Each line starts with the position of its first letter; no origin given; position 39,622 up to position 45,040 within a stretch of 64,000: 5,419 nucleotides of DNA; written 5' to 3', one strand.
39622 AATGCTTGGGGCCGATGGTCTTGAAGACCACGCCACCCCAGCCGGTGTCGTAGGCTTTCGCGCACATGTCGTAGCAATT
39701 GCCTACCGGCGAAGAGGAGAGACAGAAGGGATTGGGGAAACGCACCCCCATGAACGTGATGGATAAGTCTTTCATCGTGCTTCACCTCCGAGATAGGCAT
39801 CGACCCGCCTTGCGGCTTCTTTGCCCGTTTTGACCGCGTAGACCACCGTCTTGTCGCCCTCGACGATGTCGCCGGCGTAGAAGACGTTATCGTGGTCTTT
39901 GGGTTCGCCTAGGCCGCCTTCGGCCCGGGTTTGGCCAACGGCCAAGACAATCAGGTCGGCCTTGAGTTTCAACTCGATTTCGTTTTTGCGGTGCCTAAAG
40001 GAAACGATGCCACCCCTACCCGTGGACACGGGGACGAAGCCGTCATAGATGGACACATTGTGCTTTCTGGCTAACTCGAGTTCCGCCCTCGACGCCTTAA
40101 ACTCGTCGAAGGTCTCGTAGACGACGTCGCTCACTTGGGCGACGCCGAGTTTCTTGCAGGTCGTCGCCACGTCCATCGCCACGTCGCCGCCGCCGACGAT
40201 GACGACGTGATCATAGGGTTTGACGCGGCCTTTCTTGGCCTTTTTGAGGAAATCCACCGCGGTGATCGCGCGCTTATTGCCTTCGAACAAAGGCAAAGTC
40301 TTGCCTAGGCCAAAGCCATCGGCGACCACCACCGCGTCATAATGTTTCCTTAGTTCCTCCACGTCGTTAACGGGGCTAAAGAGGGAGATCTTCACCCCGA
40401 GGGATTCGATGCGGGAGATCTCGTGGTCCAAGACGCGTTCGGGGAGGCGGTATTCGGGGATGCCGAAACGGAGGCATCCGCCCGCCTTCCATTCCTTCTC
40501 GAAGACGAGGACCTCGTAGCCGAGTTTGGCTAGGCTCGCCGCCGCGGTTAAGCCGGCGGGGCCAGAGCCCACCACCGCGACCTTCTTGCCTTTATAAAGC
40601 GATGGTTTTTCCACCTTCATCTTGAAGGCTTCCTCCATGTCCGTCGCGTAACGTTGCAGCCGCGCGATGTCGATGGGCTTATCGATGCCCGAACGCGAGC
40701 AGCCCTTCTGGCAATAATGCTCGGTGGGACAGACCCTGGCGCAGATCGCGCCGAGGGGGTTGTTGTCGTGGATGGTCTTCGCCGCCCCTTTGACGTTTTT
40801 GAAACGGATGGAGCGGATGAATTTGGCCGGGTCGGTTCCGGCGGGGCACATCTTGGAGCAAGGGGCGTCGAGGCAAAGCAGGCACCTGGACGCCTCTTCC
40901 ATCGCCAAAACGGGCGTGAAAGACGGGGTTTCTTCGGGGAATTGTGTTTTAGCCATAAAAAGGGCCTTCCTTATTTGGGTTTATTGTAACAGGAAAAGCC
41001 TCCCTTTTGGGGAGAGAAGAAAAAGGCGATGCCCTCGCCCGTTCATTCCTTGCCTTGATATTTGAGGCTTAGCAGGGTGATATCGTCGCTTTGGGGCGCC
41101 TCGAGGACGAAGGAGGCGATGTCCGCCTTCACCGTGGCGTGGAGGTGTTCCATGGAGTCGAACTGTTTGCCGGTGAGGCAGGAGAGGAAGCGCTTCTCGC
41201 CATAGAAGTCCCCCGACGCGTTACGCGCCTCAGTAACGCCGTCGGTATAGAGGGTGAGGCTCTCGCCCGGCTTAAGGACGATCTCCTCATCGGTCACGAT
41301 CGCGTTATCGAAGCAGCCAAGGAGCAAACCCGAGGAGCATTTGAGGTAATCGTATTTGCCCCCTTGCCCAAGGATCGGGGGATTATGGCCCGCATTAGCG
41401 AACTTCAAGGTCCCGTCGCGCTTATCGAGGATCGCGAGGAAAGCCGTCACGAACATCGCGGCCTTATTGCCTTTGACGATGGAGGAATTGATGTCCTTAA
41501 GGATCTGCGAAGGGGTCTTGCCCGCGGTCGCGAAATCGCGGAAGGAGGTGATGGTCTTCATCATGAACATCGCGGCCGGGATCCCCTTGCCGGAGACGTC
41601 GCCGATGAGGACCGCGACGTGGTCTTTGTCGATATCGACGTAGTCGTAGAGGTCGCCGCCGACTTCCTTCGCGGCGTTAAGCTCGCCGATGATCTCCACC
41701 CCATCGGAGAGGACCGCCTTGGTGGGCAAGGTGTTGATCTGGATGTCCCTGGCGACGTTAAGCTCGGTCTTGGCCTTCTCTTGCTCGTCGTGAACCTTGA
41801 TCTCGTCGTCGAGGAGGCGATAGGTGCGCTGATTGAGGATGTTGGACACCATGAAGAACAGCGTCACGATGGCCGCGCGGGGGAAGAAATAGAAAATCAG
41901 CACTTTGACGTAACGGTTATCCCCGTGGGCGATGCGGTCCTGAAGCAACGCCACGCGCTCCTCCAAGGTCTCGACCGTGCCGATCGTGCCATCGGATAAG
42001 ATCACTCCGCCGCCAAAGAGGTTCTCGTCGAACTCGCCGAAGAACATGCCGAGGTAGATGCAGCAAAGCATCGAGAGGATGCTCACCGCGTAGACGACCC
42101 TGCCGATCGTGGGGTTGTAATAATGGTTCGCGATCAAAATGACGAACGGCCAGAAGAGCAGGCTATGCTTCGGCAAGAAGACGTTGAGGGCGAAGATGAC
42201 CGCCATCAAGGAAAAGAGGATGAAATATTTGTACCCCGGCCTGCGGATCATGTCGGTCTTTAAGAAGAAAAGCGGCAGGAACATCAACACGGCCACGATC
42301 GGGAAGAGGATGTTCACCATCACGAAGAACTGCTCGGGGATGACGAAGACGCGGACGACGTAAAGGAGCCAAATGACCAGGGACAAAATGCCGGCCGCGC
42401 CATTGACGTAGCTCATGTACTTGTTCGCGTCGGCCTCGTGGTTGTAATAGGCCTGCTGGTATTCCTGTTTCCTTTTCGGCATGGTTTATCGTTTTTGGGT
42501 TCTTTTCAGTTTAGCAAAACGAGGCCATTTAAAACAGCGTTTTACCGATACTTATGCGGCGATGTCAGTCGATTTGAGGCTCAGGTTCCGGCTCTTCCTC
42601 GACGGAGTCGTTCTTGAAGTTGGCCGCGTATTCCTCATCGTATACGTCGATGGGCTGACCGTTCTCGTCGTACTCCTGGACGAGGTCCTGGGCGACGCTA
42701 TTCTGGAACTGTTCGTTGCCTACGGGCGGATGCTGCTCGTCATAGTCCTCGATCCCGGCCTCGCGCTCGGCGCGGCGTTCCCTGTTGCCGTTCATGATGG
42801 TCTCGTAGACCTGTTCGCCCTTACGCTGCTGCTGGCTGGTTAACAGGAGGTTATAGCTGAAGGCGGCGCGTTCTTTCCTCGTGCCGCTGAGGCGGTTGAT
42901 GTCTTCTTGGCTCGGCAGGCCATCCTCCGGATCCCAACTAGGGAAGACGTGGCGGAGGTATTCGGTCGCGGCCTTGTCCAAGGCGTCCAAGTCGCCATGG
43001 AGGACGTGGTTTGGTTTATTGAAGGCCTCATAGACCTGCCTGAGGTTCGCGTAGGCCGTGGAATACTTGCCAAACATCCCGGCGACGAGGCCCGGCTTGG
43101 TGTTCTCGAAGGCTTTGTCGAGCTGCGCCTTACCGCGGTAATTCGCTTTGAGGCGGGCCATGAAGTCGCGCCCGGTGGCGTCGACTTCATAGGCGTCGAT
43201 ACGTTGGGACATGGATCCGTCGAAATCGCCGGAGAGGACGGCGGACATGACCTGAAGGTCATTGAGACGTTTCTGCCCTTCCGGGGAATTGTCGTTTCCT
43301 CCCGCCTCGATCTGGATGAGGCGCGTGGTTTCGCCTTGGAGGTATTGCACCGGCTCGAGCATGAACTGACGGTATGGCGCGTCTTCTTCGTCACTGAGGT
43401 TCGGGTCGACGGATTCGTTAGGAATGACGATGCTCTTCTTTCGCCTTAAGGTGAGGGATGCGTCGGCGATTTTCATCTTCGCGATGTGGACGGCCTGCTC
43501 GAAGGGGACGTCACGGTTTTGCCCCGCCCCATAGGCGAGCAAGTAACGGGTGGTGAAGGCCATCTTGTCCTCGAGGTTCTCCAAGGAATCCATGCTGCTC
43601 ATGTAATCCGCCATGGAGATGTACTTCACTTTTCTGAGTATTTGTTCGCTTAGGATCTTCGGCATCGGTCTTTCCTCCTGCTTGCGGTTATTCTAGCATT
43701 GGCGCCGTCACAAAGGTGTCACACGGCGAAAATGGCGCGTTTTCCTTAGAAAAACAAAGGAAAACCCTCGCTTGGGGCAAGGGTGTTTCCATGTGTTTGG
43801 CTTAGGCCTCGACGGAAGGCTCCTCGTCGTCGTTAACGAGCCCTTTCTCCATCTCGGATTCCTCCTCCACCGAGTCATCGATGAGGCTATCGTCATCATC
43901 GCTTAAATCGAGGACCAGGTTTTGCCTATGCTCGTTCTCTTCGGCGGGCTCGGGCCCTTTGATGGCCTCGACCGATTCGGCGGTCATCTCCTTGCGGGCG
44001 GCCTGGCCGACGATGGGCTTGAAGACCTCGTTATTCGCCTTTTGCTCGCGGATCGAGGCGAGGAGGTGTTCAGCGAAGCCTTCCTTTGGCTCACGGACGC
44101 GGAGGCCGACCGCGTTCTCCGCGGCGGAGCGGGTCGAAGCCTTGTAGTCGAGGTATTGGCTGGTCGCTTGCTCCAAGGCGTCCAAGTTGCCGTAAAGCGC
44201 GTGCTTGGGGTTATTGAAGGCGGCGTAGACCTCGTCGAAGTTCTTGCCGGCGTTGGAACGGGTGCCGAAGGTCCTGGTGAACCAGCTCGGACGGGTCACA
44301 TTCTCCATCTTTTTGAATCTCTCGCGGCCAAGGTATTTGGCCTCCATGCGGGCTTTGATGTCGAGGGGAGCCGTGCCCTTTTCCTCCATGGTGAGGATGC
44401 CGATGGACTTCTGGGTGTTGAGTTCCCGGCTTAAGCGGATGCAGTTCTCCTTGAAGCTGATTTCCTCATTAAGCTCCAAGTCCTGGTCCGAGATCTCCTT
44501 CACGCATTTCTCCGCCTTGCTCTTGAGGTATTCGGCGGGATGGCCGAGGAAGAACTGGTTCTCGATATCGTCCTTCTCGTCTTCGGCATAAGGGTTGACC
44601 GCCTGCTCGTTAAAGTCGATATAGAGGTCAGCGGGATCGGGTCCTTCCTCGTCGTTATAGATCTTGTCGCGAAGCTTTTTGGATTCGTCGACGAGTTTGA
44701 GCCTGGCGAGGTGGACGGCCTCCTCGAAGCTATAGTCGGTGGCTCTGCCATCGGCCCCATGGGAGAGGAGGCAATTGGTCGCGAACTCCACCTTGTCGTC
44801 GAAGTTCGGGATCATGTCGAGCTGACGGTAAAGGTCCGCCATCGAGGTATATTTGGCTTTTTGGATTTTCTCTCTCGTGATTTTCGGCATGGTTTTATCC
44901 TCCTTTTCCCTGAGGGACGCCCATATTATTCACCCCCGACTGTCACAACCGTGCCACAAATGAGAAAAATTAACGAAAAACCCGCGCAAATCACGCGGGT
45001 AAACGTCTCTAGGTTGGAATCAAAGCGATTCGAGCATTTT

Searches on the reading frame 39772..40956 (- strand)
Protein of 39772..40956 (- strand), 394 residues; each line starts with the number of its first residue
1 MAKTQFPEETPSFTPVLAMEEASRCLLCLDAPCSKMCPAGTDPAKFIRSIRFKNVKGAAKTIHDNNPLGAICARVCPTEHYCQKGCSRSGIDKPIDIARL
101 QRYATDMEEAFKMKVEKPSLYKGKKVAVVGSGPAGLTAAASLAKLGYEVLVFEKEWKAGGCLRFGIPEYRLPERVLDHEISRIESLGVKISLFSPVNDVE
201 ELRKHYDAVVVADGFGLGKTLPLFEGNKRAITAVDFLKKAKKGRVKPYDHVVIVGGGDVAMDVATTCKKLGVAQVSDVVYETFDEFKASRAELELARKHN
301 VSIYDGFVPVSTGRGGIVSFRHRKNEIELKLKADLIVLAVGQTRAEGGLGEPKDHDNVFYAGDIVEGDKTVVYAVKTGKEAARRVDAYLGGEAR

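Call 7: search_protein_families(library=ncbifam, proteins=[window:39772-40956:-], max_evalue=0.01)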
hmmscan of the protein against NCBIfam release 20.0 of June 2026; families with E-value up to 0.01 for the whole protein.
window:39772-40956:- (394 aa): 122 families (the best 25 are shown)
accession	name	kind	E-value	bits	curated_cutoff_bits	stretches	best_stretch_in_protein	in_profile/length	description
NF009410.0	PRK12771.1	subfamily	1.4e-89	301.2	516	1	31-392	48-448/566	NAD(P)-binding protein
NF009414.0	PRK12778.1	equivalog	1.3e-70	238.6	1103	2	3-302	309-624/752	bifunctional dihydroorotate dehydrogenase B NAD binding subunit/NADPH-dependent glutamate synthase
NF010590.0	PRK13984.1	equivalog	1.2e-67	228.5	946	1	8-310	175-491/611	putative oxidoreductase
TIGR01316.1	gltA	equivalog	6.9e-66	222.9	471.75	2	8-302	11-325/449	NADPH-dependent glutamate synthase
NF009454.0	PRK12814.1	equivalog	2.6e-65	221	916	2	30-312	101-387/657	putative NADPH-dependent glutamate synthase small subunit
TIGR03315.1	Se_ygfK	equivalog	2e-56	191.1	835.3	1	28-317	442-736/1012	putative selenate reductase subunit YgfK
NF009413.0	PRK12775.1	equivalog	4.3e-51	173.8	1895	1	18-310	326-633/1006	putative trifunctional 2-polyprenylphenol hydroxylase/glutamate synthase subunit beta/ferritin domain-containing protein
TIGR01318.1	gltD_gamma_fam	subfamily_domain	1e-45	156.2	482.95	1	3-303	20-337/467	glutamate synthase, small subunit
TIGR01317.1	GOGAT_sm_gam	subfamily_domain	9.5e-43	146.7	447.7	2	17-277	36-312/485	glutamate synthase small subunit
NF009408.0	PRK12769.1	equivalog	1.3e-38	132.6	1003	1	3-301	205-521/659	formate-dependent uric acid utilization protein AegA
NF009451.0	PRK12809.1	equivalog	2.7e-37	128.4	1154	1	3-301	188-504/639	formate-dependent uric acid utilization protein YgfT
NF045663.1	diclust_near_Sec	equivalog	1.5e-36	125.8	530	1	23-213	10-197/759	pyridine nucleotide-disulfide oxidoreductase/dicluster-binding protein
NF009409.0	PRK12770.1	subfamily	2.4e-36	125.6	343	2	111-315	6-240/360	putative glutamate synthase subunit beta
NF009415.0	PRK12779.1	equivalog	4.9e-31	107.5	1519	1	54-302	231-500/944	putative bifunctional glutamate synthase subunit beta/2-polyprenylphenol hydroxylase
NF045599.1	bili_reduct_long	exception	2.7e-21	75.5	750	1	121-384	379-640/641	bilirubin reductase, long form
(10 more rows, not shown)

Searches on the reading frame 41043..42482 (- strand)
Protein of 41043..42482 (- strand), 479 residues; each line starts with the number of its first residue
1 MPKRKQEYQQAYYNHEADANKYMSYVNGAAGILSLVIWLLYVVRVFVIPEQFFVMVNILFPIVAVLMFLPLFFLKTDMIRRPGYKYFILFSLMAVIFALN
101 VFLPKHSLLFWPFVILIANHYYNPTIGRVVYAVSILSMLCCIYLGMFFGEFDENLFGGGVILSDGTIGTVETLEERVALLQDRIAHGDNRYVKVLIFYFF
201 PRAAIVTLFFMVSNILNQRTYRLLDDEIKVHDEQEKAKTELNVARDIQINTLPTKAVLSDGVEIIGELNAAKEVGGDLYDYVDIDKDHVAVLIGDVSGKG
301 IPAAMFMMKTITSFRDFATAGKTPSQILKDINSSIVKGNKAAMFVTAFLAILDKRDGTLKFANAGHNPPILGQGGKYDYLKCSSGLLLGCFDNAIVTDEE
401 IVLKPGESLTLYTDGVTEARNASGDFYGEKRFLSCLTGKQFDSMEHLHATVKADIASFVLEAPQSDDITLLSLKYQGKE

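Call 60: search_protein_families(library=pfam, proteins=[window:41043-42482:-], max_evalue=0.1)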
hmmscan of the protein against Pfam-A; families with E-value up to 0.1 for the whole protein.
window:41043-42482:- (479 aa): 1 family
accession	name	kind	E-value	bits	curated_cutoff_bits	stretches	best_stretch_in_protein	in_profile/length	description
PF07228.17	SpoIIE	-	3.1e-51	174.5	25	1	286-475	2-191/192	Stage II sporulation protein E (SpoIIE)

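Call 72: search_protein_families(library=ncbifam, proteins=[window:41043-42482:-], max_evalue=0.1)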
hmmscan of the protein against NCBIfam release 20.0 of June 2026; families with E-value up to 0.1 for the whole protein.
window:41043-42482:- (479 aa): 3 families
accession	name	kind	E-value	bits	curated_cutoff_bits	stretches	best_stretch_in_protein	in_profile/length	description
NF045505.1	RR_RssB_Pseudo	equivalog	5.4e-18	65.2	700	1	239-419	154-341/394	two-component system response regulator RssB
NF038263.1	prot_phos_SiaA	equivalog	3.9e-13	48.8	700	1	217-474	391-656/658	biofilm regulation protein phosphatase SiaA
TIGR02865.1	spore_II_E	equivalog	1.5e-10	39.8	490.8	1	271-423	563-714/764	stage II sporulation protein E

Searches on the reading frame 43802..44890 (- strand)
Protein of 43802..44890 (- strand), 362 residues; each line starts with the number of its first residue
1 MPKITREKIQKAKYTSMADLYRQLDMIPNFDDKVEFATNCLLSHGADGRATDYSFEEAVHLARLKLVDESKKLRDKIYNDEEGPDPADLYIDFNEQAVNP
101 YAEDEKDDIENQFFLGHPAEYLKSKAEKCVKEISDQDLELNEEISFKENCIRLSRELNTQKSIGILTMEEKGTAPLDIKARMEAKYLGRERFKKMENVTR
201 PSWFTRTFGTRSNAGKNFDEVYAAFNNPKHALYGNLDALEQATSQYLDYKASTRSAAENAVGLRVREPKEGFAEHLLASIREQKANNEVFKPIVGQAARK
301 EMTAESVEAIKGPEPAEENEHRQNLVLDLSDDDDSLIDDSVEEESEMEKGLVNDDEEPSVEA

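Call 60: search_protein_families(library=pfam, proteins=[window:43802-44890:-], max_evalue=0.1)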
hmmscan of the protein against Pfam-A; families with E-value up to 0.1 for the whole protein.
window:43802-44890:- (362 aa): 1 family
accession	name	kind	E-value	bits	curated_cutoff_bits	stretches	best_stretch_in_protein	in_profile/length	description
PF06438.17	HasA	-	0.088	12.9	26.3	0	219-242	75-98/206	Heme-binding protein A (HasA)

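Call 72: search_protein_families(library=ncbifam, proteins=[window:43802-44890:-], max_evalue=0.1)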
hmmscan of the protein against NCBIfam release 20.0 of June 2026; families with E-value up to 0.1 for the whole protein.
window:43802-44890:- (362 aa): 0 families

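Call 73: search_solved_structures(query=window:43802-44890:-, max_evalue=1)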
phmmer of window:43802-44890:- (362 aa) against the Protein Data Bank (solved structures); distinct sequences matched with E-value up to 1: 3.
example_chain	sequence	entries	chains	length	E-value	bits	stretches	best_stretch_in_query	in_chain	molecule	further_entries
5gik_A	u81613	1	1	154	0.73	12.4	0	39-63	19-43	Artificial ankyrin repeat protein_Ank(GAG)1D4 mutant -S45Y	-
5kng_A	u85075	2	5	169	0.77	12.4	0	39-95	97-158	DARPIN 6G9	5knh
6s8k_F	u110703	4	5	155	0.98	12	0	39-64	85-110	Designed ankyrin repeat protein (DARPIN) D1 | Darpin D1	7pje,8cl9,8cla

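Call 75: find_homologous_proteins(query=window:43802-44890:-)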
Query window:43802-44890:- (362 aa): 24 proteins with E <= 0.001 among 3367 candidates.
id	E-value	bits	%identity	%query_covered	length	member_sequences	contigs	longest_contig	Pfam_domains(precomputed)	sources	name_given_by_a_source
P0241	2.3e-234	795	100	100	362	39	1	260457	-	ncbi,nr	ncbi:MAG: hypothetical protein E7182_01635 [Erysipelotrichaceae bacterium]|nr:hypothetical protein [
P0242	3.1e-232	788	99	100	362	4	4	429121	-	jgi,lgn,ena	-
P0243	2.1e-213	726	91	100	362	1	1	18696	-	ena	-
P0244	9.8e-139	481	63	100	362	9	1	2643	-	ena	-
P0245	3.2e-136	472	60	98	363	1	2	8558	-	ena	-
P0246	1.1e-135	470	63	96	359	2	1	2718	-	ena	-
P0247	5.6e-132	458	63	96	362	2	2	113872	-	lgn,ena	-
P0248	2.8e-131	456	63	91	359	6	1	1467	-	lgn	-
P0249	2.5e-130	453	59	100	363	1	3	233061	-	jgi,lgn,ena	-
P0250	1.1e-124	434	58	98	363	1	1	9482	-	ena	-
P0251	7.7e-124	432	60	96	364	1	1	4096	-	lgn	-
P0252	2.1e-123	430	60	96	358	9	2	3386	-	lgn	-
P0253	7.5e-123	428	58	96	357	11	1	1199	-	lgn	-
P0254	1.0e-119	418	58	98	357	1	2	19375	-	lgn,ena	-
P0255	3.8e-116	406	59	92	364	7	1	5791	-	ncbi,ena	-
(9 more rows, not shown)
